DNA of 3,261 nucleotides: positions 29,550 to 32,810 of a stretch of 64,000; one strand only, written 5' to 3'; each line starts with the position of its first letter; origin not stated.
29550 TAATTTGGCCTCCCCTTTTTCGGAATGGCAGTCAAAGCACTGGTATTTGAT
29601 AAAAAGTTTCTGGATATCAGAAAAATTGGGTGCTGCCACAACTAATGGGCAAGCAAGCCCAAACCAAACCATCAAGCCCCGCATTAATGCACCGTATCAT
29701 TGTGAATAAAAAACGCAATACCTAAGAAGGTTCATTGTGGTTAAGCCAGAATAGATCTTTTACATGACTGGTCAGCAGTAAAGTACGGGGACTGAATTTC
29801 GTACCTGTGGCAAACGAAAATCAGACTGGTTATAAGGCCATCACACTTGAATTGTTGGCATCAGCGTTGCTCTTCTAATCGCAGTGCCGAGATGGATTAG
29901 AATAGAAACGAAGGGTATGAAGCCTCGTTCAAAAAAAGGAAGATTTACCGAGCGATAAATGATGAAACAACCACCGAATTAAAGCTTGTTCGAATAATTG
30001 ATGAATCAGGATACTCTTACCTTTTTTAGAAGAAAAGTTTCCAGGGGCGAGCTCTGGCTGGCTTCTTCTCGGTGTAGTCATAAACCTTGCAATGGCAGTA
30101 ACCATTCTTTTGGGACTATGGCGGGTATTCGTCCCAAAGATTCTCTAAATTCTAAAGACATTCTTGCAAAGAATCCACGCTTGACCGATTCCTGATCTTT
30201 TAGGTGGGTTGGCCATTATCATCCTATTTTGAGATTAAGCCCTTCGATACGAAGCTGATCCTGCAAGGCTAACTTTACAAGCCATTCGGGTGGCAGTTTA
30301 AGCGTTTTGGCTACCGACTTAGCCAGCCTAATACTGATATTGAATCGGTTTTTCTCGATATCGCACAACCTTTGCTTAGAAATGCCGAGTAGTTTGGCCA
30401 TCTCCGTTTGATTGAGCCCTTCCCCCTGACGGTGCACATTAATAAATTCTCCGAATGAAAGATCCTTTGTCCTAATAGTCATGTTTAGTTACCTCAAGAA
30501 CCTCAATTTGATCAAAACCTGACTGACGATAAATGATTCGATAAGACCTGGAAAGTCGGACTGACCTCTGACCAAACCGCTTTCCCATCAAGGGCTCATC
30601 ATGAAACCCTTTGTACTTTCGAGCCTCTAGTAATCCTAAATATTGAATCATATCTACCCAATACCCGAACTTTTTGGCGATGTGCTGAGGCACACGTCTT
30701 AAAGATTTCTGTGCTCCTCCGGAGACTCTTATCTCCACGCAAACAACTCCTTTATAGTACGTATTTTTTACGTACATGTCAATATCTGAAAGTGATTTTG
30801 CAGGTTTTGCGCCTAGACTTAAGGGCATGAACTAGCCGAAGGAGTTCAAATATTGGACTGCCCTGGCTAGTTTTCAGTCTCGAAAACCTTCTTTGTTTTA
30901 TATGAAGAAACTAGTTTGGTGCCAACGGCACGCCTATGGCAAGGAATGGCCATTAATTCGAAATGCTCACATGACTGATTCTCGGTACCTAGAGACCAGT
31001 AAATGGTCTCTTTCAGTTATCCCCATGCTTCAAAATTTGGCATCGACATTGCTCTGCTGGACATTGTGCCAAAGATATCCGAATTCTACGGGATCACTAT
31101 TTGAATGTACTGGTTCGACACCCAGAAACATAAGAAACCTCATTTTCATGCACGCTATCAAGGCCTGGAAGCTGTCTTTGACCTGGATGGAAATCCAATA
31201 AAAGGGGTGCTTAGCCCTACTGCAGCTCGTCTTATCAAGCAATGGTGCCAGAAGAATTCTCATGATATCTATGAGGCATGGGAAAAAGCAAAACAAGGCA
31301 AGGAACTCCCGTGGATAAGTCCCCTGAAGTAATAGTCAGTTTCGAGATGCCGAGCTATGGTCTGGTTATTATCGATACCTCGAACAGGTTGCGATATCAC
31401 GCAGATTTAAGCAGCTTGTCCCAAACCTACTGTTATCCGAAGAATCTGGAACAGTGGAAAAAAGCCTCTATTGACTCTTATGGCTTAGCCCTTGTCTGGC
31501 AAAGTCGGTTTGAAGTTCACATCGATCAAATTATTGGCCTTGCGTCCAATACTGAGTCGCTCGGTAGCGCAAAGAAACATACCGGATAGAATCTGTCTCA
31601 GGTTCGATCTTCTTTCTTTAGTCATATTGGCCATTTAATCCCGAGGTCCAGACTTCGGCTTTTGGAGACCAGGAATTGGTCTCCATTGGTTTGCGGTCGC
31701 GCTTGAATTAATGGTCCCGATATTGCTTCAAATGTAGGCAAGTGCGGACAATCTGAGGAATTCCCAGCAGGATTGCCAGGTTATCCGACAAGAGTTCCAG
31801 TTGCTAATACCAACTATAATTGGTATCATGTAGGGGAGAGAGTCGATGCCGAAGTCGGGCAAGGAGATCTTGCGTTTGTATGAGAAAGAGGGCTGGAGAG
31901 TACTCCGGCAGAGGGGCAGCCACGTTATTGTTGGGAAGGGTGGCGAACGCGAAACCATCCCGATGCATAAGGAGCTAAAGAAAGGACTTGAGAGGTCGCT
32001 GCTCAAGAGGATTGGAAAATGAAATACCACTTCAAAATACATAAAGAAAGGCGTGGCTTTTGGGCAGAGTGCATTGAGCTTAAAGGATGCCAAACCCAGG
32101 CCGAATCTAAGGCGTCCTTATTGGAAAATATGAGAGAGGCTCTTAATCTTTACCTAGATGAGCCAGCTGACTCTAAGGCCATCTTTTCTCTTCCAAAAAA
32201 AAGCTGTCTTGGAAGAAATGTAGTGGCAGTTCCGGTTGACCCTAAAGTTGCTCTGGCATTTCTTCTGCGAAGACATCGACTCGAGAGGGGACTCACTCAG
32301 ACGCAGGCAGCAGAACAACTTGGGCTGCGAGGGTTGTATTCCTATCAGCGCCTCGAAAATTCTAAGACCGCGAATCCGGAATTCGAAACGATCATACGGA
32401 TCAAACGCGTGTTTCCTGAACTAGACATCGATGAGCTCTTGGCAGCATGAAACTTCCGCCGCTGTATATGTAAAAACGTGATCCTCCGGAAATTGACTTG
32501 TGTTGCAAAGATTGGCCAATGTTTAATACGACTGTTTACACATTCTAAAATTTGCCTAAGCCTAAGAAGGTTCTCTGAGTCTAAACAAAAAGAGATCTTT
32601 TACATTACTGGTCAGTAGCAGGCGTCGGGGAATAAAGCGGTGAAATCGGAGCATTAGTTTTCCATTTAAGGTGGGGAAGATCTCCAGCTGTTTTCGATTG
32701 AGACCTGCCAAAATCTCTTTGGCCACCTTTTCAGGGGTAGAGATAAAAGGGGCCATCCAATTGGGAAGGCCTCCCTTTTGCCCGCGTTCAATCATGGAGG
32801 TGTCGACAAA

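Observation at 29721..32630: A 2.8 kb toxin-antitoxin islet is bounded by 70 bp direct repeats, and the left repeat is a decayed copy of the SDR gene 3' end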

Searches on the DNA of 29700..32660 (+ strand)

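Call 30: search_dna_similar(query=window:29700-32660:+, collection=plasmids, mode=distant, max_rows=10)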
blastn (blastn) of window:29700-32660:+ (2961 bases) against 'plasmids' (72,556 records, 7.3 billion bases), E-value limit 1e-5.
No match.
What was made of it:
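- Tried and rejected: blastn of the whole islet against plasmids gave no match (call 30).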

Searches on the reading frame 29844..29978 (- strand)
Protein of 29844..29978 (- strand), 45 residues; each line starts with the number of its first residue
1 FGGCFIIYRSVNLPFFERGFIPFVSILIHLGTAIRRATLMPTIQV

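Call 26: search_protein_families(library=pfam, proteins=[window:29844-29978:-], max_evalue=10)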
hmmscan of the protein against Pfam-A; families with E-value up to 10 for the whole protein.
window:29844-29978:- (45 aa): 0 families

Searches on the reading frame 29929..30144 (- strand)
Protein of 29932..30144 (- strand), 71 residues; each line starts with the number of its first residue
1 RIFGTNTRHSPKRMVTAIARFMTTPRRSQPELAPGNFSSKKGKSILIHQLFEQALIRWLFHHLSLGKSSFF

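Call 8: search_protein_families(library=pfam, proteins=[window:29929-30105:-], max_evalue=0.01)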
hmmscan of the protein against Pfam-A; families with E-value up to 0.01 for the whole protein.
window:29929-30105:- (58 aa): 0 families

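Call 26: search_protein_families(library=pfam, proteins=[window:29932-30144:-], max_evalue=10)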
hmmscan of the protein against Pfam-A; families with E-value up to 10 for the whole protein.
window:29932-30144:- (71 aa): 0 families
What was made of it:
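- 29797..30218 (.): A 422-nt spacer of unknown origin at the left end of the islet. No Pfam hit in stop-free segments (call 26).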

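Call 83: search_protein_representatives(protein=window:29932-30144:-)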
Query: 71 residues. Proteins with E-value up to 0.001 (for the whole library): 1; up to 1e-10: 0; up to 1e-30: 0. The best 1 are listed.
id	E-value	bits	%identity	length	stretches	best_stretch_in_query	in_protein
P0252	2.1e-04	37.5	-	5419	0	-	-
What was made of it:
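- Tried and rejected: phmmer of the 71-residue spacer segment against 1.8 billion representatives gave one non-credible hit (call 83).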

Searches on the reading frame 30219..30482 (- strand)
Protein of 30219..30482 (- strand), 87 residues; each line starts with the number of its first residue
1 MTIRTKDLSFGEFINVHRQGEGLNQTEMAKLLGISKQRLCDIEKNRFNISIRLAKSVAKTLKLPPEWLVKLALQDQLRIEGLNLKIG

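Call 8: search_protein_families(library=pfam, proteins=[window:30219-30482:-], max_evalue=0.01)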
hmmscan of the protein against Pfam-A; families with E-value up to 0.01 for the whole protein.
window:30219-30482:- (87 aa): 4 families
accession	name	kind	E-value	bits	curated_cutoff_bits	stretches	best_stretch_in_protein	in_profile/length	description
PF12844.13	HTH_19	-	2.4e-10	40.6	30.2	1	11-72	1-62/64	Helix-turn-helix domain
PF01381.28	HTH_3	-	5.7e-10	39.5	23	1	18-68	5-55/55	Helix-turn-helix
PF13560.12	HTH_31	-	9e-05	23.2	27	1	10-66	2-59/64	Helix-turn-helix domain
PF13744.12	HTH_37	-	0.0014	18.8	27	1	12-48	21-57/80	Helix-turn-helix domain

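Call 39: search_protein_families(library=ncbifam, proteins=[window:30219-30482:-], max_evalue=1)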
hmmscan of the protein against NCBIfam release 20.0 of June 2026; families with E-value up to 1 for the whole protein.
window:30219-30482:- (87 aa): 20 families
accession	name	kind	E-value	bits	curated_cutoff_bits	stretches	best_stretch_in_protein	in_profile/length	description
TIGR03070.1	couple_hipB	subfamily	2.2e-06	27.5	71.65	1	10-52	3-45/58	type II toxin-antitoxin system Y4mF family antitoxin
NF006015.0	PRK08154.1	subfamily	2.9e-06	26.7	204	1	10-71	31-92/314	anaerobic benzoate catabolism transcriptional regulator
NF041951.1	phage_RstR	subfamily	2.6e-05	24.5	80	1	9-70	2-63/108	RstR family transcriptional repressor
TIGR02607.1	antidote_HigA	equivalog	0.00028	20.7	47.7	1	22-76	20-72/81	HigA family addiction module antitoxin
NF041575.1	antitoxPezA_Strep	equivalog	0.0013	18.7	290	1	11-60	3-52/158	type II toxin-antitoxin system antitoxin PezA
NF007408.0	PRK09943.1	equivalog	0.0018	17.9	211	1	6-60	4-58/185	HTH-type transcriptional regulator PuuR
TIGR00270.2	TIGR00270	equivalog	0.004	17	110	1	10-63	76-129/159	multiprotein bridging factor aMBF1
NF041493.1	MobT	equivalog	0.0048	15.8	600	1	17-79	4-66/383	MobT family relaxase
NF003057.0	PRK03975.1-5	subfamily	0.0051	16.5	168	1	20-57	18-54/134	putative transcriptional regulator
NF046032.1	TransRegSlrRBacil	equivalog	0.006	16.7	250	1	11-63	3-56/149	HTH-type transcriptional regulator SlrR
NF007257.0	PRK09706.1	subfamily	0.017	15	101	1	6-69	2-65/135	transcriptional repressor DicA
NF010465.0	PRK13890.1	equivalog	0.018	15.1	96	1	20-71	16-67/121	conjugal transfer protein TrbA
TIGR02612.1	mob_myst_A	hypoth_equivalog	0.021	14.7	122.6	1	17-54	33-70/150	mobile mystery protein A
NF047948.1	male_kill_WMK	equivalog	0.027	13.9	300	1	12-71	165-224/300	WO male-killing family protein Wmk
NF007271.0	PRK09726.1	equivalog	0.038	14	79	1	14-51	17-54/88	type II toxin-antitoxin system antitoxin HipB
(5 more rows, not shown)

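Call 44: find_related_loci(query=window:30222-30482:-, collection=viral_contigs, flank=5000)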
Query window:30222-30482:- (87 aa) in viral_contigs; peptide patterns used: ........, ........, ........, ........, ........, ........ (x = any residue, [..] = any of these).
12 stretches matched a pattern, but none encodes a relative of the query by tblastn (E <= 1e-3).
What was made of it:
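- Tried and rejected: A viral scan with HigA found nothing (call 44).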

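Call 53: find_homologous_proteins(query=window:30222-30482:-, max_evalue=1e-10)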
Query window:30222-30482:- (87 aa): 82 proteins with E <= 1e-10 among 87 candidates.
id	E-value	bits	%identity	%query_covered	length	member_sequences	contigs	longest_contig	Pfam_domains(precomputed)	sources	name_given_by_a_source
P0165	8.0e-49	180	100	100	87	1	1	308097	PF12844.14,PF01381.29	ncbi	-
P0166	5.2e-42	159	90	100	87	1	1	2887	PF12844.14,PF01381.29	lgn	-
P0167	2.6e-40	153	87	100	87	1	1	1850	PF12844.14,PF01381.29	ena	-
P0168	1.9e-32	128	69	100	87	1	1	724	PF12844.14,PF01381.29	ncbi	-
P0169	1.3e-30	122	69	100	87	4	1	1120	PF12844.14,PF01381.29,PF04545.23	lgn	-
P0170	4.9e-30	121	67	99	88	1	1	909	PF12844.14,PF01381.29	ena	-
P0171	5.8e-30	120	71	91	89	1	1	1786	PF12844.14,PF01381.29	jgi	jgi:DNA-binding XRE family transcriptional regulator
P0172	5.9e-30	120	68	100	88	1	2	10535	PF12844.14,PF01381.29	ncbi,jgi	jgi:transcriptional regulator with XRE-family HTH domain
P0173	1.1e-29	119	66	99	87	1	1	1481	PF12844.14,PF01381.29,PF13560.13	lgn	-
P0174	1.5e-29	119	66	100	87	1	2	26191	PF12844.14,PF01381.29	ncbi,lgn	-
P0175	2.8e-29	118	68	97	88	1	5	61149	PF12844.14,PF01381.29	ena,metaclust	metaclust:\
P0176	3.0e-29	118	73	93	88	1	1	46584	PF12844.14,PF01381.29,PF13560.13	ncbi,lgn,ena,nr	ncbi:MAG: helix-turn-helix transcriptional regulator [Bdellovibrionales bacterium]|nr:helix-turn-hel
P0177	3.5e-29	118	66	100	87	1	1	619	PF12844.14,PF01381.29,PF13560.13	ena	-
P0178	8.1e-29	117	66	100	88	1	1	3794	PF12844.14,PF01381.29,PF13560.13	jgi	jgi:transcriptional regulator with XRE-family HTH domain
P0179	8.4e-29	117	67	100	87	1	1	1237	PF12844.14,PF01381.29,PF13560.13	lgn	-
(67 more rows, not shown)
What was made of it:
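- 30216..30952 (-): higBA-type module, bounded by 87% nucleotide identity to locus L084. It contains higA 30219..30482, higB 30472..30738 and a promoter-like site at 30782..30754. HigA relatives at 87-90% amino-acid identity (call 53).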

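Call 54: find_encoding_contigs(protein=P0166, flank=5000, max_places=3)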
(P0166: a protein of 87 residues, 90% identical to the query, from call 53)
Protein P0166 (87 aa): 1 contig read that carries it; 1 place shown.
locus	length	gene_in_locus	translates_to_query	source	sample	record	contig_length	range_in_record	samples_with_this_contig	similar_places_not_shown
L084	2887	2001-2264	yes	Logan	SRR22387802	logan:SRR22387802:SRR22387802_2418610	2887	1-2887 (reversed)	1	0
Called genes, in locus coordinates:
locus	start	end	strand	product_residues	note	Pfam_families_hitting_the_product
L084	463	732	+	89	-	-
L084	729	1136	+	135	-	-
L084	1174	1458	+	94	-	-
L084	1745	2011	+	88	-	-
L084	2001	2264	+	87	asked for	PF12844:HTH_19, PF01381:HTH_3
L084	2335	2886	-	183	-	?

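Call 55: find_encoding_contigs(protein=P0167, flank=5000, max_places=3)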
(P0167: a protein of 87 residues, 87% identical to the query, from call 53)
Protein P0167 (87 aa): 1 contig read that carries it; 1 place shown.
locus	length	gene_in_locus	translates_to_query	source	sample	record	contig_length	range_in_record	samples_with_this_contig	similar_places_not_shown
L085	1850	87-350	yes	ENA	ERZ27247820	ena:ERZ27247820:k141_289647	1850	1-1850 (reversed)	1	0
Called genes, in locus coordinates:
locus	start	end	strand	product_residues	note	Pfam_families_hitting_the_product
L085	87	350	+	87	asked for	PF12844:HTH_19, PF01381:HTH_3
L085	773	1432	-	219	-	-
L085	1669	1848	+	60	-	?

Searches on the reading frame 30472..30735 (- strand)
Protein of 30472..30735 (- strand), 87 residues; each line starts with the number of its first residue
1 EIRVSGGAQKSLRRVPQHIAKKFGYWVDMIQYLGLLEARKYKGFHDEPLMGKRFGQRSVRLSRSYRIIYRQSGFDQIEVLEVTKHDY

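Call 27: search_protein_families(library=pfam, proteins=[window:30472-30735:-], max_evalue=10)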
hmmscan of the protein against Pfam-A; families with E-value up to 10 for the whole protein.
window:30472-30735:- (87 aa): 4 families
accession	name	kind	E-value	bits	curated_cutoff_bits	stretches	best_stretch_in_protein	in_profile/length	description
PF05016.21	ParE_toxin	-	2e-05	25.5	23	1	2-85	1-85/89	ParE toxin of type II toxin-antitoxin system, parDE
PF24732.2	ParE_like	-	0.0076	16.7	24.4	1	40-85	9-62/67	ParE-like toxin domain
PF25417.1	DUF7889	-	0.075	12.7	27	1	64-81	8-25/50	Family of unknown function (DUF7889)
PF06769.20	YoeB_toxin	-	0.1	13.1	27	1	46-85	41-79/80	YoeB-like toxin of bacterial type II toxin-antitoxin system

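Call 39: search_protein_families(library=ncbifam, proteins=[window:30472-30735:-], max_evalue=1)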
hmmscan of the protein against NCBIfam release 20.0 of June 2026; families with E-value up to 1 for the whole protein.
window:30472-30735:- (87 aa): 2 families
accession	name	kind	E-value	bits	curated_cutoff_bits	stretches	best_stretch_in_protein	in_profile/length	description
TIGR02385.1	RelE_StbE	subfamily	3.1e-06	27.6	27.9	1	2-85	2-84/88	type II toxin-antitoxin system mRNA interferase toxin, RelE/StbE family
TIGR02116.1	toxin_Txe_YoeB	equivalog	0.071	13.3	51.8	1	46-85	41-79/80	Txe/YoeB family addiction module toxin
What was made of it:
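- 30216..30952 (-): NCBIfam RelE_StbE 27.6 bits against a cut-off of 27.9 (call 39).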

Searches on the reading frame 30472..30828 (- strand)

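Call 8: search_protein_families(library=pfam, proteins=[window:30472-30828:-], max_evalue=0.01)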
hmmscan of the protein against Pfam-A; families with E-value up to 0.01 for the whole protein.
window:30472-30828:- (118 aa): 1 family
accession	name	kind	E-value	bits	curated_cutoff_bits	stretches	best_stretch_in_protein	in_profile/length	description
PF05016.21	ParE_toxin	-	5.1e-05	24.2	23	1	33-116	1-85/89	ParE toxin of type II toxin-antitoxin system, parDE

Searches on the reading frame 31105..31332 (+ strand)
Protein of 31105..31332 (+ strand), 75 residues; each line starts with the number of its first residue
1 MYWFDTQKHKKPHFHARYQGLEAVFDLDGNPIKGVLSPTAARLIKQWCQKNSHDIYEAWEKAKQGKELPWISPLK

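Call 8: search_protein_families(library=pfam, proteins=[window:31105-31332:+], max_evalue=0.01)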
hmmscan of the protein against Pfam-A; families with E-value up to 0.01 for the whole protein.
window:31105-31332:+ (75 aa): 1 family
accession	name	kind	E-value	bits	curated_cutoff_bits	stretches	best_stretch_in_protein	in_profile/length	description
PF13711.11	DUF4160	-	2.4e-16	60.1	23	1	1-60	6-65/65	Domain of unknown function (DUF4160)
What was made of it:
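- Checked: 31105..31332(+) is DUF4160 (call 8).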
